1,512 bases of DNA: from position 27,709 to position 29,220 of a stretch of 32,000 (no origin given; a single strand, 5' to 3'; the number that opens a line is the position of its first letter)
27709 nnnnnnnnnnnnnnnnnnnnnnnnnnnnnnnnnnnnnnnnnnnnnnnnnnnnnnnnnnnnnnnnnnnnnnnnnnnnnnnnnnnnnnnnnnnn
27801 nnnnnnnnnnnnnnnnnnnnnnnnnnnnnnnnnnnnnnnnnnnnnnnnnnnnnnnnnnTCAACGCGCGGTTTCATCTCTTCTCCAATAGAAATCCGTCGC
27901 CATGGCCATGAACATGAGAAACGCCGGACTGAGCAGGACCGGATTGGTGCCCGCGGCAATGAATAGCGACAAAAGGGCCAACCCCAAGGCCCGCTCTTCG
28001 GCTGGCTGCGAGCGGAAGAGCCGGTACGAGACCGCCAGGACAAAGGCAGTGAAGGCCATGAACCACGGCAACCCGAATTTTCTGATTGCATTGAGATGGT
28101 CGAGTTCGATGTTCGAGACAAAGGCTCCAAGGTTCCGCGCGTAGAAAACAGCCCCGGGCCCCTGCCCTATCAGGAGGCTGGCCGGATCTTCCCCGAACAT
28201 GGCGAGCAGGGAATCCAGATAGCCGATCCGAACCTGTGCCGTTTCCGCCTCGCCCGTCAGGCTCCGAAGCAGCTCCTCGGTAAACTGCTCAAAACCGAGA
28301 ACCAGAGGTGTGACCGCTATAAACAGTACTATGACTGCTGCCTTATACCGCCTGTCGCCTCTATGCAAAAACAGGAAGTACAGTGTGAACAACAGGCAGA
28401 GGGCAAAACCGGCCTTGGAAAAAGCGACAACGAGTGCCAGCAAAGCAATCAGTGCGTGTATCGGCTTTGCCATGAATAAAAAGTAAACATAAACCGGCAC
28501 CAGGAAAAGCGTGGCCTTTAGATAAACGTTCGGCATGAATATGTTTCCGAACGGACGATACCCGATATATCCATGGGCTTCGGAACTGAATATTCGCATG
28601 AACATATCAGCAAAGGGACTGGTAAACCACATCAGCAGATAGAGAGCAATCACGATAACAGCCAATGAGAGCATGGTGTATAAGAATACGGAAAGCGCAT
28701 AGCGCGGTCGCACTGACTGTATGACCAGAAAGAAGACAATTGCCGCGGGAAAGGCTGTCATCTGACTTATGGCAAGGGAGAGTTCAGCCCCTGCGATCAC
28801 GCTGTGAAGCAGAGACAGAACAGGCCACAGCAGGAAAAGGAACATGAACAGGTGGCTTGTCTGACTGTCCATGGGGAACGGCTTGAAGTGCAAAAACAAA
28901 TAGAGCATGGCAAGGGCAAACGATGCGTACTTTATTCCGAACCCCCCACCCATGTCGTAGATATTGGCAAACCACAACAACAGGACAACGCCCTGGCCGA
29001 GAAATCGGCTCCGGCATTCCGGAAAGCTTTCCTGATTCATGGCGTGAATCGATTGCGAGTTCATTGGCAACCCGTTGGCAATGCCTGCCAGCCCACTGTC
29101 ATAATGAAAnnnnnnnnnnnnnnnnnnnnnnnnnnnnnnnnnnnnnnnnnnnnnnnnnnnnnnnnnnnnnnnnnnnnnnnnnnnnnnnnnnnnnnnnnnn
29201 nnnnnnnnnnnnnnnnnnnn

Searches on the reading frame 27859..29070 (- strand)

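Call 40: search_protein_families(library=pfam, proteins=[window:27859-29070:-], max_evalue=0.001)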
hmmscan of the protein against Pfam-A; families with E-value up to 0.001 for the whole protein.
window:27859-29070:- (403 aa): 1 family
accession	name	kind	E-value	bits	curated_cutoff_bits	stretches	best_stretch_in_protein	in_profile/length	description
PF04932.20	Wzy_C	-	1.3e-05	25.4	31.7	1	206-304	3-104/149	O-Antigen ligase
